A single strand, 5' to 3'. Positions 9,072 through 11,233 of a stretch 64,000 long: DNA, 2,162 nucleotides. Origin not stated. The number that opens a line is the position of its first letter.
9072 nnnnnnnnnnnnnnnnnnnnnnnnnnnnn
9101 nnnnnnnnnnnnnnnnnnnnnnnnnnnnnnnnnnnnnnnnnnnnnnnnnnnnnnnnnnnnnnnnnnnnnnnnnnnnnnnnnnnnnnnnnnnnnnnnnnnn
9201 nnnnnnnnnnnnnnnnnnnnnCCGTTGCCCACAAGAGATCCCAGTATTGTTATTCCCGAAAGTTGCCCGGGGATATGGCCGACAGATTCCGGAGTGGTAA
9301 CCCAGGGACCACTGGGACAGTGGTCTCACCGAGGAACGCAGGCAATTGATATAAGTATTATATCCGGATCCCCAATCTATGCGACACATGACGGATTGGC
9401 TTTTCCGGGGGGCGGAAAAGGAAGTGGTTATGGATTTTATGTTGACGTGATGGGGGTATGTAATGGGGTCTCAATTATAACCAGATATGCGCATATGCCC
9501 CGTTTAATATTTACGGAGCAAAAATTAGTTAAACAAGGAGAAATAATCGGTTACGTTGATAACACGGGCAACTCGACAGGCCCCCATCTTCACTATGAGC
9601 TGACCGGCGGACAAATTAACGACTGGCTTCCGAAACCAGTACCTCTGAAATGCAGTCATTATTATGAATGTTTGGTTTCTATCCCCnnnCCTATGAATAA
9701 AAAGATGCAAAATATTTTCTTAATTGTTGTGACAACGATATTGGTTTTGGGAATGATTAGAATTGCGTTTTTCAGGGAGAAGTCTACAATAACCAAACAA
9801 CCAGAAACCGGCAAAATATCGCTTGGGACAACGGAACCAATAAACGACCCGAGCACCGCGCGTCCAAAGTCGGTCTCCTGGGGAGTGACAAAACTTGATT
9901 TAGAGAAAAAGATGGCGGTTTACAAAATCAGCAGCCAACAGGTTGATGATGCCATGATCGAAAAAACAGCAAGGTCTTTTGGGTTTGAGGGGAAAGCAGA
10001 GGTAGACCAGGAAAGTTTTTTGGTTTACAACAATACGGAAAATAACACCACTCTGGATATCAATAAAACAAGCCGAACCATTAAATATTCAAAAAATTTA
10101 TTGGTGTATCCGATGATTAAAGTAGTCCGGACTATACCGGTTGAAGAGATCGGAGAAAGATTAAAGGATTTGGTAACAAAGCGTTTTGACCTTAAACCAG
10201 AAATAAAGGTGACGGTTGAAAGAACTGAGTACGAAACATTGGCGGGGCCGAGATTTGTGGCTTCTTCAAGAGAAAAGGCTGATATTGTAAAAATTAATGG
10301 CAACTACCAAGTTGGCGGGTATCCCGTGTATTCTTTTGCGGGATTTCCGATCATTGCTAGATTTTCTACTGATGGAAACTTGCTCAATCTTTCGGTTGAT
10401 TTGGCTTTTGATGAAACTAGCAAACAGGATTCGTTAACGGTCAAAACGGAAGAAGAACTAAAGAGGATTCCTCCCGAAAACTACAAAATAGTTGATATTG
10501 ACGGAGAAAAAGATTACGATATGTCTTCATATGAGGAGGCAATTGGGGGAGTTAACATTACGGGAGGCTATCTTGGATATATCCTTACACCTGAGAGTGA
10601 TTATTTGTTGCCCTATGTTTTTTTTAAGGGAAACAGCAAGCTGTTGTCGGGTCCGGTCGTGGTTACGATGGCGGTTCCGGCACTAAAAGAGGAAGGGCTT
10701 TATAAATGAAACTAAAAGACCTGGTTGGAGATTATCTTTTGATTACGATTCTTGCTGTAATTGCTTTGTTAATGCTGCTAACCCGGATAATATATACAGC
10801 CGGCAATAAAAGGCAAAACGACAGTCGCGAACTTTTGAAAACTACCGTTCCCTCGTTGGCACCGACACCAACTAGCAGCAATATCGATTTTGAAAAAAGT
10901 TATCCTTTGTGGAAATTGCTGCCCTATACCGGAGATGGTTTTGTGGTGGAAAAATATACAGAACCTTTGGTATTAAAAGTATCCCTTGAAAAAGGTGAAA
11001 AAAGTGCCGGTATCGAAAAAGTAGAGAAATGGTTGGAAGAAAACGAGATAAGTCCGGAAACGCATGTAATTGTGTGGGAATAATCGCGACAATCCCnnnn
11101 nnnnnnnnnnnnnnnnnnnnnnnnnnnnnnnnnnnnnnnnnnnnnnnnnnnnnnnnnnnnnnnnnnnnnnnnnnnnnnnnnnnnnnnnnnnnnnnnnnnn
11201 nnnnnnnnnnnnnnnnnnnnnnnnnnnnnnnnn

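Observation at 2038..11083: T4SS-like locus I: PrgI/VirB3-like, duplicated VirB4 N-domain, VirB4 ATPase with a 240-aa low-complexity tail, and a 1144-aa TM-anchored M23 peptidoglycan hydrolase; no relaxase or coupling protein in the window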

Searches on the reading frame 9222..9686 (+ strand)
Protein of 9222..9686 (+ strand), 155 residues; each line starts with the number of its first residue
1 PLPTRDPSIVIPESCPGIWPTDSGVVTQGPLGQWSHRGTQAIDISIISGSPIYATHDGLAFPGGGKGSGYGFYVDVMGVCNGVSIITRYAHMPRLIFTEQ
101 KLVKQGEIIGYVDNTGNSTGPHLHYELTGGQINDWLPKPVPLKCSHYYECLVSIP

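Call 57: search_solved_structures(query=window:9222-9686:+, max_evalue=0.001, show_alignments=2)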
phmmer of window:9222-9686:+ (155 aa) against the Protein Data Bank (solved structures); distinct sequences matched with E-value up to 0.001: 30.
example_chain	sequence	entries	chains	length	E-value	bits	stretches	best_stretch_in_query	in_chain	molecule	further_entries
5j1l_A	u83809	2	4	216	1.3e-13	54.6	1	41-127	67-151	ToxR-activated gene (TagE)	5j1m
3slu_A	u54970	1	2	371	1.1e-12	51.6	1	40-128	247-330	M23 peptidase domain protein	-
6muk_A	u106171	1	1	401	2.6e-12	50.4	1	40-128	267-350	Peptidase M23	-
5kvp_A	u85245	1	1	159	4.9e-12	49.5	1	19-130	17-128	Zoocin A endopeptidase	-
6ue4_A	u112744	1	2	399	4.2e-10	43.2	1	42-128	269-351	ShyA endopeptidase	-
6u2a_A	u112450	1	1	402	4.2e-10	43.2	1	42-128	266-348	ShyA endopeptidase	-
9gy1_A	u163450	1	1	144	4.6e-10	43.1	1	24-131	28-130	Peptidase, M23 family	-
2b44_A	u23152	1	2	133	4.9e-10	43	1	29-138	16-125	Glycyl-glycine endopeptidase lytM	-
2b0p_A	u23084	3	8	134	4.9e-10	43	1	29-138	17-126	Glycyl-glycine endopeptidase lytM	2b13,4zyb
9m7n_A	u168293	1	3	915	6.5e-09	39.3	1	37-135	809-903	Gp16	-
1qwy_A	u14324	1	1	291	1.2e-08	38.5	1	29-137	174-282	peptidoglycan hydrolase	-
2gu1_A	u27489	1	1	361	4.3e-08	36.7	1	39-128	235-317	Zinc peptidase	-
3csq_A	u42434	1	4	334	7.1e-08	36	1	19-140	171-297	Morphogenesis protein 1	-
6smk_A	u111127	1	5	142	1.2e-07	35.2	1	41-133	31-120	Peptidase_M23 domain-containing protein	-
5j1l_B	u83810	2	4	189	2e-07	34.5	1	41-128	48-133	ToxR-activated gene (TagE)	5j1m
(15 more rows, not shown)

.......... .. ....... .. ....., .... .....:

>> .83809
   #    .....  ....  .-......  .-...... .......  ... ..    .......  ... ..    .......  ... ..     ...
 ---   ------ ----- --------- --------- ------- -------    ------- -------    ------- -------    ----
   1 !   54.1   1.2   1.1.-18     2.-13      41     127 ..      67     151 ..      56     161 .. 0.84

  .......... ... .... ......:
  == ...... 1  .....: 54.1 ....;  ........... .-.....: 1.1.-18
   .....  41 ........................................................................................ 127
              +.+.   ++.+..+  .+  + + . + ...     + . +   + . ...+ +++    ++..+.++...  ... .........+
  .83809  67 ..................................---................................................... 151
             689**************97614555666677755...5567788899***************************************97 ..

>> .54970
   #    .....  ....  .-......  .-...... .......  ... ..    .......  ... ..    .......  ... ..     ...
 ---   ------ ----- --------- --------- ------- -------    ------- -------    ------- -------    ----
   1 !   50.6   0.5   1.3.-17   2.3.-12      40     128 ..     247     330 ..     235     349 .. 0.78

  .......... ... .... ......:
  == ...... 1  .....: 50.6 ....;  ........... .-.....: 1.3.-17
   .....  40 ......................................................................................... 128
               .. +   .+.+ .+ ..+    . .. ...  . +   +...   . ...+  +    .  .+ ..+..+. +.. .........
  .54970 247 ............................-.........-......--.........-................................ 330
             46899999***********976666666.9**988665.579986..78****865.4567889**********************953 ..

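Call 96: search_solved_structures(query=window:9222-9686:+, max_evalue=1e-9, show_alignments=5)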
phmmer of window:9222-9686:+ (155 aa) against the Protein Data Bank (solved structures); distinct sequences matched with E-value up to 1e-9: 9.
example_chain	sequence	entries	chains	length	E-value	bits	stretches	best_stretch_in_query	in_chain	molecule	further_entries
5j1l_A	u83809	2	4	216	1.3e-13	54.6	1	41-127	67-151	ToxR-activated gene (TagE)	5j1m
3slu_A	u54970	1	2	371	1.1e-12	51.6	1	40-128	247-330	M23 peptidase domain protein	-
6muk_A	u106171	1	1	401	2.6e-12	50.4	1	40-128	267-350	Peptidase M23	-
5kvp_A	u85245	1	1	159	4.9e-12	49.5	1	19-130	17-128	Zoocin A endopeptidase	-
6ue4_A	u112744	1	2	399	4.2e-10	43.2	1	42-128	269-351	ShyA endopeptidase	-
6u2a_A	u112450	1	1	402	4.2e-10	43.2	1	42-128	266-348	ShyA endopeptidase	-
9gy1_A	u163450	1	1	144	4.6e-10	43.1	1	24-131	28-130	Peptidase, M23 family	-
2b44_A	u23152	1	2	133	4.9e-10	43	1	29-138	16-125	Glycyl-glycine endopeptidase lytM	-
2b0p_A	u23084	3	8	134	4.9e-10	43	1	29-138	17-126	Glycyl-glycine endopeptidase lytM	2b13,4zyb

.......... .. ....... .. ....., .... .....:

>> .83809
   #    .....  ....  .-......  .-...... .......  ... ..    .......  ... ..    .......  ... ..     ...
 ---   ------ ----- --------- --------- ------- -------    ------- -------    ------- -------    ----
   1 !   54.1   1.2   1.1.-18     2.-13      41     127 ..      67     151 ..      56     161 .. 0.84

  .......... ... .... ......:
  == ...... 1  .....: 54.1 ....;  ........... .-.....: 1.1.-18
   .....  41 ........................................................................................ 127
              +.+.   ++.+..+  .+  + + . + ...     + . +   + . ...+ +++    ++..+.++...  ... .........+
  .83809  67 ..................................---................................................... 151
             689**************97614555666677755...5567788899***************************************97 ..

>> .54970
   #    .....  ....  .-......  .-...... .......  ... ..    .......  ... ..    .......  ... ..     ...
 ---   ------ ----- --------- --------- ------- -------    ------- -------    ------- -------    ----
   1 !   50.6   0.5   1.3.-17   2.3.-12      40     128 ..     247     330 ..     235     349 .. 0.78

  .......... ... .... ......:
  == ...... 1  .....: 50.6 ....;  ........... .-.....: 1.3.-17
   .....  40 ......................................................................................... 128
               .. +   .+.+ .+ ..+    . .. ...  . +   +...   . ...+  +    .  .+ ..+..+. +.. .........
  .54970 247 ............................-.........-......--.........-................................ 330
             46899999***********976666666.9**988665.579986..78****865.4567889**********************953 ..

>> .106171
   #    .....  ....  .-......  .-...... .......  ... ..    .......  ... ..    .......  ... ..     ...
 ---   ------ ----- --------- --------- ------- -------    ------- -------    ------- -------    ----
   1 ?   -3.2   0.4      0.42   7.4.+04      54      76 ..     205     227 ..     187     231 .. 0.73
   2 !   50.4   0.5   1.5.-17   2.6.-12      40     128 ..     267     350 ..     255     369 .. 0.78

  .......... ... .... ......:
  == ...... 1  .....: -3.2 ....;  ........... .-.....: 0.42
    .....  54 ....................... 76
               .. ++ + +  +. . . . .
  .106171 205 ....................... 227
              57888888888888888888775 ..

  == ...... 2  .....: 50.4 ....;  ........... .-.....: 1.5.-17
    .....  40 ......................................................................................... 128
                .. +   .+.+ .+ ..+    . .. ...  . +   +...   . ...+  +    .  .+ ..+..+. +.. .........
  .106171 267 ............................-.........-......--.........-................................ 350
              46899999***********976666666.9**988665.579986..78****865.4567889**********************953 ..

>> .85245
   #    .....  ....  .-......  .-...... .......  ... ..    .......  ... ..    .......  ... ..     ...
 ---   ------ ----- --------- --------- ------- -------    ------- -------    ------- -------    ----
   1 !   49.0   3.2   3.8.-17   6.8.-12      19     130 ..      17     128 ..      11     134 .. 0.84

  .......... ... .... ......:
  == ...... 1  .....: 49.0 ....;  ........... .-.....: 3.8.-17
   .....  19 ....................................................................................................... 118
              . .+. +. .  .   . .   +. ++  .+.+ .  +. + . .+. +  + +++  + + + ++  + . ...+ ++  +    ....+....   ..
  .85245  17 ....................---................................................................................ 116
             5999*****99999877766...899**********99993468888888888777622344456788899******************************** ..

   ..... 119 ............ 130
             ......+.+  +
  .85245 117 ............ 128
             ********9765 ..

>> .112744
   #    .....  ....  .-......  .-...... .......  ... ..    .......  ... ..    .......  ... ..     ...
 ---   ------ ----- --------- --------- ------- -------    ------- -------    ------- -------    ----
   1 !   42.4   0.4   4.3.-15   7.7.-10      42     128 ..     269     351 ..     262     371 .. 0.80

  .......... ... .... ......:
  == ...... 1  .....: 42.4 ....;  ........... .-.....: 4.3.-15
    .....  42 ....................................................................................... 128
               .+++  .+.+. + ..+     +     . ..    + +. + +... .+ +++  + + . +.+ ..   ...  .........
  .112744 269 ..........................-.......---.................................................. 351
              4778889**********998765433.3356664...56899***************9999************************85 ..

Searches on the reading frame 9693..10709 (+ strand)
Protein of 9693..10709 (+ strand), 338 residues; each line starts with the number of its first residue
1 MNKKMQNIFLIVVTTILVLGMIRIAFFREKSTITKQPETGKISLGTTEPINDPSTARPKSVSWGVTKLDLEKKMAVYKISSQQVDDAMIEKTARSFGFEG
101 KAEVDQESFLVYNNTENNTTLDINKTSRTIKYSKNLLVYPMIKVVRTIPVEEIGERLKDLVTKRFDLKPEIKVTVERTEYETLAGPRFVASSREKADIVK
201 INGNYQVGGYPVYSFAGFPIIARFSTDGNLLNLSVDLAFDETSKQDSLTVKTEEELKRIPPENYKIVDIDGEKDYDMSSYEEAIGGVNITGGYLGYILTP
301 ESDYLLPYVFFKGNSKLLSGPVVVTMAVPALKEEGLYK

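Call 5: search_protein_families(library=pfam, proteins=[window:9693-10709:+], max_evalue=0.1)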
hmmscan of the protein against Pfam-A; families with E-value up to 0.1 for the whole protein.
window:9693-10709:+ (338 aa): 0 families

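Call 6: search_protein_families(library=ncbifam, proteins=[window:9693-10709:+], max_evalue=0.1)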
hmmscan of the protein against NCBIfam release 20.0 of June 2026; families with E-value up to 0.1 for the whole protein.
window:9693-10709:+ (338 aa): 2 families
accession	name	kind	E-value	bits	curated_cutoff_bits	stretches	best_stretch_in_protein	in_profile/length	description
NF040776.2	AlsR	equivalog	0.0063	15.5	400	1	60-126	22-89/279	transcriptional repressor AlsR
NF008458.0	PRK11337.1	equivalog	0.0071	15.3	378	1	60-118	34-93/293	MurR/RpiR family transcriptional regulator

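Call 40: find_homologous_proteins(query=window:9693-10709:+, max_evalue=0.001)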
Query window:9693-10709:+ (338 aa): 8 proteins with E <= 0.001 among 2771 candidates.
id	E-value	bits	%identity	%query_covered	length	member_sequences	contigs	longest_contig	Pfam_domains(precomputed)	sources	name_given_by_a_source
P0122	5.7e-216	734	100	100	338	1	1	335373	-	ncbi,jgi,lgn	ncbi:MAG: hypothetical protein WC841_03965 [Candidatus Shapirobacteria bacterium]|jgi:hypothetical p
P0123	2.7e-110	387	55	100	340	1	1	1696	-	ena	-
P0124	1.1e-108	381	52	100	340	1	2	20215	-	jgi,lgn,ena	-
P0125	4.8e-107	376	53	93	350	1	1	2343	-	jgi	-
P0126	8.9e-106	372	53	100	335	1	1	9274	-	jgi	-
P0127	3.7e-97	343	52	94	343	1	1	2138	-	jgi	-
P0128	1.0e-95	339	54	83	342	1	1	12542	-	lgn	-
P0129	3.4e-78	281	52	78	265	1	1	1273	-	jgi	jgi:hypothetical protein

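Call 54: predict_structure(alignment_id=A2)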
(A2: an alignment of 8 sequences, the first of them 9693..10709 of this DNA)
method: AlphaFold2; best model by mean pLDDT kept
length: 338 residues; sequences in the alignment: 8
mean_pLDDT: 58.4   pTM: 0.51
mean pLDDT of the five models: 58.4, 52.4, 50.7, 46.1, 42.4
residues with pLDDT >= 90: 5; 70-90: 112; 50-70: 94; < 50: 127
segments of 3 or more residues with pLDDT < 50: 26-68, 138-145, 184-195, 213-217, 264-286, 291-295, 297-305, 315-328, 334-338
pLDDT, mean of each block of 10 residues (from residue 1): 67 78 51 28 25 28 36 55 72 85 86 84 82 67 58 85 75 73 45 54 70 54 80 73 56 58 45 33 45 48 51 48 44 44
secondary structure, 60 per line:
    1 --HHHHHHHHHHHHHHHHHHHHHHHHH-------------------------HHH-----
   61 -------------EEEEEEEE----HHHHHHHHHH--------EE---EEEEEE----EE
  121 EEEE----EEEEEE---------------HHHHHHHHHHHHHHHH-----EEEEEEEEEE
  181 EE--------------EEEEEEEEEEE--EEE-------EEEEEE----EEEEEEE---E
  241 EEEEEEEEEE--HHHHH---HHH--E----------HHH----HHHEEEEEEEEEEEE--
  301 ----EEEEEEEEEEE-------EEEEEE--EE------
elements in order: H3-27 E74-81 H86-95 E109-114 E119-124 E129-134 H150-165 E171-182 E197-207 E210-212 E220-225 E230-236 E240-250 H253-257 E287-298 E305-315 E323-328

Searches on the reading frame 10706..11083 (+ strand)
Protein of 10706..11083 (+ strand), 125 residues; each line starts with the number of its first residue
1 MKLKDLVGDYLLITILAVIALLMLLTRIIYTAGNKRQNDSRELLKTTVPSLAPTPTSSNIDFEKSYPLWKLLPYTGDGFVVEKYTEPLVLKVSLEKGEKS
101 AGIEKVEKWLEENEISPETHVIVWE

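Call 5: search_protein_families(library=pfam, proteins=[window:10706-11083:+], max_evalue=0.1)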
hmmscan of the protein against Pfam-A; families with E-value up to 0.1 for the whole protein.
window:10706-11083:+ (125 aa): 0 families

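Call 6: search_protein_families(library=ncbifam, proteins=[window:10706-11083:+], max_evalue=0.1)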
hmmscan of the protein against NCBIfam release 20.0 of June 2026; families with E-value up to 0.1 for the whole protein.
window:10706-11083:+ (125 aa): 0 families
